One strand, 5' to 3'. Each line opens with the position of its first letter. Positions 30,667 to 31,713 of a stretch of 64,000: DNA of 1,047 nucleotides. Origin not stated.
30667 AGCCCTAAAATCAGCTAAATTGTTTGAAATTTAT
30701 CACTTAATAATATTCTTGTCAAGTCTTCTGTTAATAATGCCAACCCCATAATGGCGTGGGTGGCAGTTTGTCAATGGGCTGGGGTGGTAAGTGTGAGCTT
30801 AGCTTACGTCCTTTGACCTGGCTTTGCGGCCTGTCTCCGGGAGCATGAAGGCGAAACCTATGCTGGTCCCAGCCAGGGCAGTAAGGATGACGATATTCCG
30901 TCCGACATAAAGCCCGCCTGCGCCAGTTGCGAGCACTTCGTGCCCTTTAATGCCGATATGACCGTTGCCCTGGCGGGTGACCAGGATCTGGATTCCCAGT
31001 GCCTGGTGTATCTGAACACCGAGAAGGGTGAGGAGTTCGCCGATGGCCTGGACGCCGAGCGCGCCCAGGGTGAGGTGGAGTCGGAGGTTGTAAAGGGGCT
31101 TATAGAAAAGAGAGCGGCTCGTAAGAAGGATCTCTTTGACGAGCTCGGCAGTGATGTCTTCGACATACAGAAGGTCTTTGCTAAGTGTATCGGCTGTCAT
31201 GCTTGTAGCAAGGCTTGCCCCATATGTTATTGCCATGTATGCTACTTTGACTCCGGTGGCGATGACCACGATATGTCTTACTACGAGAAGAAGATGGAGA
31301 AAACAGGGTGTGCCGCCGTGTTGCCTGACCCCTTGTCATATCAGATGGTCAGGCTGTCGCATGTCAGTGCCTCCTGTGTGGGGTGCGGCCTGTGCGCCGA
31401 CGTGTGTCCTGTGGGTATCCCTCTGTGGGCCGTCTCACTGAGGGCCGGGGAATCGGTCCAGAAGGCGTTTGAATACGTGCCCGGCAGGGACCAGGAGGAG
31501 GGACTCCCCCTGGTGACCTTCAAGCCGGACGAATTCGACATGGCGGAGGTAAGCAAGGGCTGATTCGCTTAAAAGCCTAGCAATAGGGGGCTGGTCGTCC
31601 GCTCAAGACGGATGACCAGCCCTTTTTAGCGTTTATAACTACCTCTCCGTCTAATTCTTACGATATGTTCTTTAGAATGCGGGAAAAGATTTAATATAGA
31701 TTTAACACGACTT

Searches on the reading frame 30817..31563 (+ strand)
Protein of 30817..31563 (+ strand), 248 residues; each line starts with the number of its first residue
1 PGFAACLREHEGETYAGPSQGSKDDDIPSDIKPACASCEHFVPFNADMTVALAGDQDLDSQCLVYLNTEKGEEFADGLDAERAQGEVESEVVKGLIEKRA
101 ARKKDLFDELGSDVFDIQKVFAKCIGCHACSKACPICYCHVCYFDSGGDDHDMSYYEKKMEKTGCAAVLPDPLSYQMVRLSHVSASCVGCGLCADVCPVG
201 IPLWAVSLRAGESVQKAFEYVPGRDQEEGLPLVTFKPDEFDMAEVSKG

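Call 11: search_protein_families(library=pfam, proteins=[window:30940-31563:+], max_evalue=0.01)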
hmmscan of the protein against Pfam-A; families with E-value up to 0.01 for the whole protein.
window:30940-31563:+ (207 aa): 13 families
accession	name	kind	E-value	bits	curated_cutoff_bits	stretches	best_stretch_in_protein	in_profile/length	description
PF00037.32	Fer4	-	1.3e-08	34.7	21.1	2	145-160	7-22/24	4Fe-4S binding domain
PF13183.11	Fer4_8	-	7.2e-08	33.3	27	1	81-160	3-68/68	4Fe-4S dicluster domain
PF13237.11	Fer4_10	-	1.4e-07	31.8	25.5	1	143-168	6-22/53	4Fe-4S dicluster domain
PF12797.12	Fer4_2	-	1.9e-07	31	24.5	2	81-94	8-21/22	4Fe-4S binding domain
PF14697.11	Fer4_21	-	9.3e-07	29.3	35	1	139-158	34-53/59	4Fe-4S dicluster domain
PF12838.12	Fer4_7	-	2.6e-06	28.2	27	1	82-160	1-52/52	4Fe-4S dicluster domain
PF13187.11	Fer4_9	-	2.5e-05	24.6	27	1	82-159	1-50/52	4Fe-4S dicluster domain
PF12798.12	Fer4_3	-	0.00012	23.1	27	1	146-160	1-15/15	4Fe-4S binding domain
PF12837.12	Fer4_6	-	0.00015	22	25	1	144-160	7-23/24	4Fe-4S binding domain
PF12800.12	Fer4_4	-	0.00028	21.4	24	1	145-159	3-17/17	4Fe-4S binding domain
PF13746.11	Fer4_18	-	0.00047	20.8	27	0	138-161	53-76/114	4Fe-4S dicluster domain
PF13534.11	Fer4_17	-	0.0015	19.5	22.2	0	82-160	1-60/61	4Fe-4S dicluster domain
PF17179.9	Fer4_22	-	0.0019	19.4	27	0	141-160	76-95/95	4Fe-4S dicluster domain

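Call 31: search_protein_families(library=ncbifam, proteins=[window:30940-31563:+], max_evalue=0.00001)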
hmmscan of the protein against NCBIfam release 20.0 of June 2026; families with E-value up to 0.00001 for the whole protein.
window:30940-31563:+ (207 aa): 3 families
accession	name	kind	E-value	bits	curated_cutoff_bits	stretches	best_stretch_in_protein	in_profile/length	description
NF038196.1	ferrodoxin_EFR1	subfamily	3.1e-07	30.7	75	0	140-159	180-199/242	EFR1 family ferrodoxin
TIGR01971.1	NuoI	subfamily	7.5e-07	28.8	113.05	0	142-168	40-67/121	NADH-quinone oxidoreductase, chain I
NF004537.0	PRK05888.1-3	equivalog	4.9e-06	26.2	163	0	79-104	66-91/204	NADH-quinone oxidoreductase subunit NuoI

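Call 32: find_homologous_proteins(query=window:30817-31563:+, max_evalue=0.00001)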
Query window:30817-31563:+ (248 aa): 319 proteins with E <= 0.00001 among 721 candidates; the best 120 are listed.
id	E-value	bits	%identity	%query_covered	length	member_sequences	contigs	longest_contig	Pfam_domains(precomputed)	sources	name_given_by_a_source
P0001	1.3e-136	472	100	83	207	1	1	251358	PF14697.12,PF12797.13,PF00037.33,PF12838.13,PF13237.12,PF13183.12,PF13187.12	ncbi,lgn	-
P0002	3.5e-109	382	69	92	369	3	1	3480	PF14697.12,PF17179.10,PF12797.13,PF04432.19,PF00037.33,PF13237.12,PF13183.12,PF13187.12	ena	-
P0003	2.3e-108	380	71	92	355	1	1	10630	PF14697.12,PF17179.10,PF12797.13,PF04432.19,PF00037.33,PF12838.13,PF13237.12,PF13183.12,PF13187.12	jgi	-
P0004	1.6e-103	364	69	88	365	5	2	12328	PF14697.12,PF12797.13,PF04432.19,PF00037.33,PF13237.12,PF13183.12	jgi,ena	-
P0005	1.9e-103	364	69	89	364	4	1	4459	PF14697.12,PF17179.10,PF12797.13,PF04432.19,PF00037.33,PF13237.12,PF13183.12,PF13187.12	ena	-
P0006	6.4e-103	362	68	88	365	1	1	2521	PF14697.12,PF17179.10,PF12797.13,PF04432.19,PF00037.33,PF13534.12,PF13237.12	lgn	-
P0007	1.6e-102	361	68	89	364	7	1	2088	PF14697.12,PF17179.10,PF12797.13,PF04432.19,PF00037.33,PF13484.12,PF13237.12,PF13183.12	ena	-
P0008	2.1e-102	360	68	90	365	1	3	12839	PF14697.12,PF12797.13,PF04432.19,PF00037.33,PF13183.12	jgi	-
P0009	6.5e-102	359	68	88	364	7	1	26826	PF14697.12,PF12797.13,PF04432.19,PF00037.33,PF13237.12,PF13183.12,PF13187.12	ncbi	-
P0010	7.2e-102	358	68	88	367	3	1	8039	PF14697.12,PF12797.13,PF04432.19,PF00037.33,PF13534.12,PF13237.12,PF13183.12,PF13187.12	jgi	-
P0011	1.1e-101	358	67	89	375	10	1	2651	PF14697.12,PF17179.10,PF12797.13,PF04432.19,PF00037.33,PF13237.12,PF13183.12,PF13187.12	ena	-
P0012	7.0e-100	352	67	89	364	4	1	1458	PF17179.10,PF12797.13,PF04432.19,PF00037.33,PF13534.12,PF13237.12,PF13183.12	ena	-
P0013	1.2e-98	348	66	88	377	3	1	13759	PF14697.12,PF12797.13,PF04432.19,PF00037.33,PF13237.12,PF13183.12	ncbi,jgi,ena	-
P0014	5.9e-98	346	66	89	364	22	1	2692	PF12797.13,PF04432.19,PF00037.33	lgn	-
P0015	1.1e-97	345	66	87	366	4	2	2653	PF14697.12,PF12797.13,PF04432.19,PF00037.33,PF13484.12,PF12838.13,PF13237.12,PF13183.12,PF13187.12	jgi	-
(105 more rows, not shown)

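Call 34: find_encoding_contigs(protein=P0003, flank=10000, max_places=4)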
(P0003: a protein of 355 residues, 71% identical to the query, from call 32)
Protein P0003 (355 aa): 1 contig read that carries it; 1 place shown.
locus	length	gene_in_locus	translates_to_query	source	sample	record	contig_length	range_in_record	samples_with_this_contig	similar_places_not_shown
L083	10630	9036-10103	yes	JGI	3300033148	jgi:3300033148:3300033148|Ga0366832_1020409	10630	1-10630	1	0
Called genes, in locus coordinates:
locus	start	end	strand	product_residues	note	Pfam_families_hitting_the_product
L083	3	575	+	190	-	?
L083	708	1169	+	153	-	PF02662:FlpD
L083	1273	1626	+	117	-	PF02635:DsrE (weak), PF13686:DrsE_2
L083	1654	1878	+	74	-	PF01206:TusA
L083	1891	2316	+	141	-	PF02662:FlpD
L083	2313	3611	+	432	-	PF07992:Pyr_redox_2 (faint), PF00070:Pyr_redox (faint), PF00890:FAD_binding_2 (weak), PF01134:GIDA (faint), PF12831:FAD_oxidored, PF13450:NAD_binding_8 (weak), PF12797:Fer4_2 (weak), PF00037:Fer4 (weak), +1 more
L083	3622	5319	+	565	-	PF01946:Thi4 (weak), PF03486:HI0933_like (weak), PF07992:Pyr_redox_2, PF12831:FAD_oxidored (weak), PF00037:Fer4 (weak), PF13237:Fer4_10, PF12838:Fer4_7, PF13187:Fer4_9, +4 more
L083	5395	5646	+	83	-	PF01206:TusA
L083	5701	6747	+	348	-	PF04143:Sulf_transp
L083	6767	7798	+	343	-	PF00581:Rhodanese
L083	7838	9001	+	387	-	PF00037:Fer4 (faint), PF12797:Fer4_2 (faint), PF13183:Fer4_8 (weak), PF13237:Fer4_10 (faint)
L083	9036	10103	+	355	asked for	PF04432:FrhB_FdhB_C (weak), PF13187:Fer4_9 (faint), PF12797:Fer4_2 (faint), PF13237:Fer4_10 (faint), PF14697:Fer4_21 (faint), PF00037:Fer4 (faint), PF12838:Fer4_7 (weak), PF13183:Fer4_8, +1 more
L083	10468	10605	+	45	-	-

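Call 35: find_encoding_contigs(protein=P0009, flank=10000, max_places=4)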
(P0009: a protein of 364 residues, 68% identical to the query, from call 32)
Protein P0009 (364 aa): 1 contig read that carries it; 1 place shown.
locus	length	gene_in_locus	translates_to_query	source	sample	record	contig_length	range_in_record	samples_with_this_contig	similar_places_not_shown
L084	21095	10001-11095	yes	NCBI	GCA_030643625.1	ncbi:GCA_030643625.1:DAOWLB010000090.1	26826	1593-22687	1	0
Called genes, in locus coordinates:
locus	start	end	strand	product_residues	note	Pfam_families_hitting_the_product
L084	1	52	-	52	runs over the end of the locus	-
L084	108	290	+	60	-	-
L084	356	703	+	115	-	-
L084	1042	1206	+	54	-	PF07719:TPR_2 (faint)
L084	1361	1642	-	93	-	PF02583:Trns_repr_metal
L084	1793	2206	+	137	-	PF02662:FlpD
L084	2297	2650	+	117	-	PF02635:DsrE, PF13686:DrsE_2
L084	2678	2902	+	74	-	PF01206:TusA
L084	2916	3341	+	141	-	PF02662:FlpD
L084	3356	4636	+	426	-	PF00070:Pyr_redox (faint), PF00890:FAD_binding_2 (weak), PF01134:GIDA (faint), PF12831:FAD_oxidored (weak), PF13450:NAD_binding_8 (weak), PF07992:Pyr_redox_2 (weak)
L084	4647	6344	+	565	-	PF07992:Pyr_redox_2, PF12831:FAD_oxidored (weak), PF13450:NAD_binding_8 (weak), PF00037:Fer4 (weak), PF13237:Fer4_10, PF14697:Fer4_21, PF12838:Fer4_7, PF13187:Fer4_9, +5 more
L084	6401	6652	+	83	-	PF01206:TusA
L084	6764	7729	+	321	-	PF04143:Sulf_transp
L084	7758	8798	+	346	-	PF00581:Rhodanese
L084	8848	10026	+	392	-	PF12797:Fer4_2 (faint), PF13237:Fer4_10 (faint), PF00037:Fer4 (faint), PF13183:Fer4_8 (weak)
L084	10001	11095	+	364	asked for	PF04432:FrhB_FdhB_C (weak), PF13187:Fer4_9 (faint), PF13237:Fer4_10 (faint), PF14697:Fer4_21 (faint), PF12797:Fer4_2 (faint), PF13183:Fer4_8 (weak), PF00037:Fer4 (weak)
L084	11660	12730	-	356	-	PF18998:Flg_new_2, PF09479:Flg_new (faint), PF18998:Flg_new_2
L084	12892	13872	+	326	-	-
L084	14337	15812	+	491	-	PF04715:, PF00425:Chorismate_bind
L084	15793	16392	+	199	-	PF00117:GATase, PF07722:Peptidase_C26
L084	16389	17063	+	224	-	-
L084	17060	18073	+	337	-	PF02885:Glycos_trans_3N, PF00591:Glycos_transf_3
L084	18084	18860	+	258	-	PF00218:IGPS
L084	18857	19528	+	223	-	PF00697:PRAI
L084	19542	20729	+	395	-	PF00291:PALP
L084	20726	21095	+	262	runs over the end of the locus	PF00290:Trp_syntA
